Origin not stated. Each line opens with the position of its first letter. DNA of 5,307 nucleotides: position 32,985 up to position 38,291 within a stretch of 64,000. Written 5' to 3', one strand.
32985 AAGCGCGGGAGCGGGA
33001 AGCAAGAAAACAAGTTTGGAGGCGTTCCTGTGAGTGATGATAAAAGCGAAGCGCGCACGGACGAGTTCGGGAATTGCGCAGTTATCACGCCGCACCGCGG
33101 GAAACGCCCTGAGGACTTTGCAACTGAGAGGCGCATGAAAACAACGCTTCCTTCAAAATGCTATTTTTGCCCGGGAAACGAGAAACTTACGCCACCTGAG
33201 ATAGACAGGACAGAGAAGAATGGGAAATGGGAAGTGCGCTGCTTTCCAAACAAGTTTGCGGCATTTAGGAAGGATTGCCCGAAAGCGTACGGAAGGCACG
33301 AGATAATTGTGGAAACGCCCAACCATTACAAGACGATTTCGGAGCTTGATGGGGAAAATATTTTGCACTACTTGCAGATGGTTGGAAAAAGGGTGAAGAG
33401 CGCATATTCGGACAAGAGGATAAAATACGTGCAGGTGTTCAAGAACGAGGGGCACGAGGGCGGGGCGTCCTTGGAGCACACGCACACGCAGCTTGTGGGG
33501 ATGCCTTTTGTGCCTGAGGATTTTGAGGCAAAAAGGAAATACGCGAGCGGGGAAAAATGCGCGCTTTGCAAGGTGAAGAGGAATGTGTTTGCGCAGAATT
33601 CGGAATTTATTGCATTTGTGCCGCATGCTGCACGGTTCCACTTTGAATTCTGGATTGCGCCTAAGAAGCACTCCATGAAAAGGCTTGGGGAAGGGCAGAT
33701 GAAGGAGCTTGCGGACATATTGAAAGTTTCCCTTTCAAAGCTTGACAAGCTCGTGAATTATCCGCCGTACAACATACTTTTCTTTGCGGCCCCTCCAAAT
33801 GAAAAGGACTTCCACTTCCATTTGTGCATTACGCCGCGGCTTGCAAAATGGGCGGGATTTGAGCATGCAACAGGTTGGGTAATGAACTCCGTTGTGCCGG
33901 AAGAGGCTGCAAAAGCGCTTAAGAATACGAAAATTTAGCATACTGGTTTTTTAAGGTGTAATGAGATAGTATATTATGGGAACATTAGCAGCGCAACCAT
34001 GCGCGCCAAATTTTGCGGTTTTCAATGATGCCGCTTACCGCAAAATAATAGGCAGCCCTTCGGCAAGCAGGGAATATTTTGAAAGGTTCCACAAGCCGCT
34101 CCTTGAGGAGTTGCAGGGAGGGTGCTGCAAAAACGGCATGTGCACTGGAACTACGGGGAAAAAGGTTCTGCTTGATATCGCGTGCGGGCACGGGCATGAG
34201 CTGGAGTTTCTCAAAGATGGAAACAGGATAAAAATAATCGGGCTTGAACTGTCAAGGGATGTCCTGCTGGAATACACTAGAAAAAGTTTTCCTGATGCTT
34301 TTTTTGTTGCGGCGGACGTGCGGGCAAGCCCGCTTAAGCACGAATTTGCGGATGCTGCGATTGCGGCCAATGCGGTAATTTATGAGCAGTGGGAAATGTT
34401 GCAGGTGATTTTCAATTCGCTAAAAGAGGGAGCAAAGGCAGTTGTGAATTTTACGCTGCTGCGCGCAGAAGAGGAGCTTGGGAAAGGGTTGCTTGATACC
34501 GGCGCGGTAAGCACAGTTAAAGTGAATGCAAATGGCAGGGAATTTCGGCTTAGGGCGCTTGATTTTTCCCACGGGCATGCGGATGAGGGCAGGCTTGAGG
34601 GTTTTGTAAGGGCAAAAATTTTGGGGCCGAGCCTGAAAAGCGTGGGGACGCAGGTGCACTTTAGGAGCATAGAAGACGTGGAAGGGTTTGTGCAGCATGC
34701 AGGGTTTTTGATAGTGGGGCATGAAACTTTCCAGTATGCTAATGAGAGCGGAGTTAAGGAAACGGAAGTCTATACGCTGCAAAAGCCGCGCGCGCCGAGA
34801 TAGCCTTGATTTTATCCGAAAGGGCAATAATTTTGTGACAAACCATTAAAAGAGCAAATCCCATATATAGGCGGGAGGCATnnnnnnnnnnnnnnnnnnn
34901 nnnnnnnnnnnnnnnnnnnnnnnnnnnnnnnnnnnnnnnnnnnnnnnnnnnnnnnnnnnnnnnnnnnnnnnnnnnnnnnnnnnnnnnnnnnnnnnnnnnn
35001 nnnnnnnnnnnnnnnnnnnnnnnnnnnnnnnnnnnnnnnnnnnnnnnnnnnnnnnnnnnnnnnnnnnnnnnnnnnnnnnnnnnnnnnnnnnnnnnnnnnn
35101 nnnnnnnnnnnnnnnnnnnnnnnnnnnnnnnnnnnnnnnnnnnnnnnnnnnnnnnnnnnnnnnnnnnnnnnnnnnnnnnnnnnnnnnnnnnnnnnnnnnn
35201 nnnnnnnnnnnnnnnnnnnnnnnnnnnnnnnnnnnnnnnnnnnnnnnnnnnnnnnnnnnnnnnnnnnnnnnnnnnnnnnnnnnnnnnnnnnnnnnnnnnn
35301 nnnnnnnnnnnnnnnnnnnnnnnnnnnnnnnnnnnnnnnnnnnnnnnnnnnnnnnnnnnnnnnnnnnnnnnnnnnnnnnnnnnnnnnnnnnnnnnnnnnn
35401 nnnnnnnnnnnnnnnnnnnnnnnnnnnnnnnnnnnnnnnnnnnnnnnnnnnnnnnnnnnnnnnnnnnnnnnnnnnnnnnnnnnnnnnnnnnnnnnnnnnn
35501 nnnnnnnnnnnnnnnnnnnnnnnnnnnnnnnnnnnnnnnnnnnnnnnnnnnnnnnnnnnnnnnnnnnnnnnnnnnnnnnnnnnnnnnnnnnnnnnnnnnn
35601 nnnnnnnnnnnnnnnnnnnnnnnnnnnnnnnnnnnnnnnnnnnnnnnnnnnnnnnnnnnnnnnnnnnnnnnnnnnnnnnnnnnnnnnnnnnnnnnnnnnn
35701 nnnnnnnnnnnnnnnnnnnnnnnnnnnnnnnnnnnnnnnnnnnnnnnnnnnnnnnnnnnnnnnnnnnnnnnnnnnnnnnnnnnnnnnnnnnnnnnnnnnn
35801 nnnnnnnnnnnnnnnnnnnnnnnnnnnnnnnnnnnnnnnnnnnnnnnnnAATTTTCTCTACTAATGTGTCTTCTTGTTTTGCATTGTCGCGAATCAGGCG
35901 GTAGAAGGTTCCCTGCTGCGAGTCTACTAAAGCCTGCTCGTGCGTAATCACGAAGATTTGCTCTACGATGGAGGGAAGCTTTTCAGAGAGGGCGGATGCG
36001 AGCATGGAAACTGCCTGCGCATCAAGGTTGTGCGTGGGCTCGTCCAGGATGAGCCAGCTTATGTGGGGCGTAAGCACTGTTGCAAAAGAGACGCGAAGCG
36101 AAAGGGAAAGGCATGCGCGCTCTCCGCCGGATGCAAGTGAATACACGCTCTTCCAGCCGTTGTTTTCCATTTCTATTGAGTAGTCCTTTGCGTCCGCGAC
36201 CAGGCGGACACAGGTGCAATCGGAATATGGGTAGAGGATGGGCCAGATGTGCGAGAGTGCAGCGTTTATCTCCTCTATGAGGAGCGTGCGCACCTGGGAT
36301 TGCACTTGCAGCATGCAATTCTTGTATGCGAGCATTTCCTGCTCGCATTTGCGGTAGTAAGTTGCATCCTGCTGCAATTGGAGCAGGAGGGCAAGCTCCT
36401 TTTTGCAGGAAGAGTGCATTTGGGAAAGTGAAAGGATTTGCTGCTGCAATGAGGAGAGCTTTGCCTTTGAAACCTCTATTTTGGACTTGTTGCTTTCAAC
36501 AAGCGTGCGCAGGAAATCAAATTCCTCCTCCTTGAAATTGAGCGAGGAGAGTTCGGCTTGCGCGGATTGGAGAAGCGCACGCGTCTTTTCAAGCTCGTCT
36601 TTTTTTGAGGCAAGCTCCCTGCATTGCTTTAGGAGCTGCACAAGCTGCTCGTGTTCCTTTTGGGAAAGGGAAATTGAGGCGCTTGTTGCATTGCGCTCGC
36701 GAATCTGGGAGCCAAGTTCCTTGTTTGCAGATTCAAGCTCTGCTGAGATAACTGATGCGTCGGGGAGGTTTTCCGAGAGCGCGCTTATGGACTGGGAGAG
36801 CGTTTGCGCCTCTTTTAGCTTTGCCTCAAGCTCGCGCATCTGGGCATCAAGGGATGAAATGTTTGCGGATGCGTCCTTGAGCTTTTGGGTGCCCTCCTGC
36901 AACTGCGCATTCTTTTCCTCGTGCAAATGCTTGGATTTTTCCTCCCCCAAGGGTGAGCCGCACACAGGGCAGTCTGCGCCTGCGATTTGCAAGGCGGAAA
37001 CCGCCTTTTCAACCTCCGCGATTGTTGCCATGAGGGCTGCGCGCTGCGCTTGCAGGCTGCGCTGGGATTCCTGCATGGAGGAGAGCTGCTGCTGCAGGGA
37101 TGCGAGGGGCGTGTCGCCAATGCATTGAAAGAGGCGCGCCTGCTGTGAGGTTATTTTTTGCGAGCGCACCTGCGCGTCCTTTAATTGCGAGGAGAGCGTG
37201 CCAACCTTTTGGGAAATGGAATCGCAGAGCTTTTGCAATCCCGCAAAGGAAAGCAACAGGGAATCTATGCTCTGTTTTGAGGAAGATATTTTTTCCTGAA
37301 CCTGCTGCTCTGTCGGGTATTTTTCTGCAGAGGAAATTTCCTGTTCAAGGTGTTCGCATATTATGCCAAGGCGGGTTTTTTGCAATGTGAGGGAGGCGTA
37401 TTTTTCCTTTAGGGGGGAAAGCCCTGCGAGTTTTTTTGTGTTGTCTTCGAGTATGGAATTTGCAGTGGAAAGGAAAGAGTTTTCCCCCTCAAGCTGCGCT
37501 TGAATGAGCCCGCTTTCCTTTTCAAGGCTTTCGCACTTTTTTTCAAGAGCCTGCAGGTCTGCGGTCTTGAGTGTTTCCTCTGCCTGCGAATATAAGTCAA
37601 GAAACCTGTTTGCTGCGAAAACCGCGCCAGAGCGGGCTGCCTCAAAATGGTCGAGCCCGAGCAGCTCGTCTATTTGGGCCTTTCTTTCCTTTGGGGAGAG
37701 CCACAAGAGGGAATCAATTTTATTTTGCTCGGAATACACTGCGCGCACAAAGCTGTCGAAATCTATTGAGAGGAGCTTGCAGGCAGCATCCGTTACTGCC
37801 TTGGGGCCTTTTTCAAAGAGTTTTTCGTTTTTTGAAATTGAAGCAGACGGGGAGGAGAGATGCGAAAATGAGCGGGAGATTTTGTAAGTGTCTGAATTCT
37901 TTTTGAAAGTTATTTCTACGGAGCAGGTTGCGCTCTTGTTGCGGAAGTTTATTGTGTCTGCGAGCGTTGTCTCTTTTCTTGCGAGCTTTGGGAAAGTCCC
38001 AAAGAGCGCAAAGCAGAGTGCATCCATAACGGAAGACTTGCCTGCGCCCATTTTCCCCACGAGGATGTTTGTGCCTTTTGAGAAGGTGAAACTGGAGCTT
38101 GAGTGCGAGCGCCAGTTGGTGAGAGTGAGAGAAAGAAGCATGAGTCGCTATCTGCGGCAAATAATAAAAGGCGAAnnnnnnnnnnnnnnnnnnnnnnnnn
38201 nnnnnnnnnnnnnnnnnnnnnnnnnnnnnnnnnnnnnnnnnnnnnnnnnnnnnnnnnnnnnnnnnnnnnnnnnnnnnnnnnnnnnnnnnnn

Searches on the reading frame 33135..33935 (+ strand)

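Call 58: search_protein_families(library=pfam, proteins=[window:33135-33935:+], max_evalue=0.001)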
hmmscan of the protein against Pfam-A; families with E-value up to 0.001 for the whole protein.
window:33135-33935:+ (267 aa): 4 families
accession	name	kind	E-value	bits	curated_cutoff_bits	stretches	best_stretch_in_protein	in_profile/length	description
PF01087.27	GalP_UDP_transf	-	6.8e-12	46.6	22.1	1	49-127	106-184/184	Galactose-1-phosphate uridyl transferase, N-terminal domain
PF16268.10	DUF4921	-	2.2e-09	37.2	28.5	1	71-258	195-389/425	Domain of unknown function (DUF4921)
PF16285.10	DUF4931_N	-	1.3e-05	25.7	24.1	1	54-123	52-121/124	Domain of unknown function (DUF4931) N-terminal domain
PF01230.28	HIT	-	6.2e-05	24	21.5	0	38-120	12-92/98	HIT domain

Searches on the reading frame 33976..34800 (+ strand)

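Call 58: search_protein_families(library=pfam, proteins=[window:33976-34800:+], max_evalue=0.001)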
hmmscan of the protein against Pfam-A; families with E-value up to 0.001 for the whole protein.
window:33976-34800:+ (275 aa): 3 families
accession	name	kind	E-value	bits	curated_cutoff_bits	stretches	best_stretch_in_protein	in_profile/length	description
PF13649.12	Methyltransf_25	-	2.6e-07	31.7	27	1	66-152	2-96/97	Methyltransferase domain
PF08241.18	Methyltransf_11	-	6.3e-06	27.2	21.2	1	66-156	1-94/95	Methyltransferase domain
PF07021.18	MetW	-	0.00023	21.3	21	1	61-159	14-109/193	Methionine biosynthesis protein MetW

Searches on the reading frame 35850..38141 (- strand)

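Call 58: search_protein_families(library=pfam, proteins=[window:35850-38141:-], max_evalue=0.001)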
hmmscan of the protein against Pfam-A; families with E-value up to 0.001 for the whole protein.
window:35850-38141:- (764 aa): 7 families
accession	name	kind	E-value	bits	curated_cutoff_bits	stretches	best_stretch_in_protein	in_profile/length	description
PF13476.12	AAA_23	-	5e-24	86.5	27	1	4-209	1-199/201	AAA domain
PF02463.25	SMC_N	-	1.9e-20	73.7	40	2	2-91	2-95/220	RecF/RecN/SMC N terminal domain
PF13175.12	AAA_15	-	5.2e-10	39.9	32.1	1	1-347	1-235/374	AAA ATPase domain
PF13304.12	AAA_21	-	1e-07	32.8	27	0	25-99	2-83/304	AAA domain, putative AbiEii toxin, Type IV TA system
PF13555.12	AAA_29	-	1.6e-07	31.4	27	1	3-48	2-48/61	P-loop containing region of AAA domain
PF04423.19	Rad50_zn_hook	-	2e-06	28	24.3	1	372-414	3-45/52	Rad50 zinc hook motif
PF04310.18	MukB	-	0.00046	20.4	23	0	3-61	7-65/226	MukB N-terminal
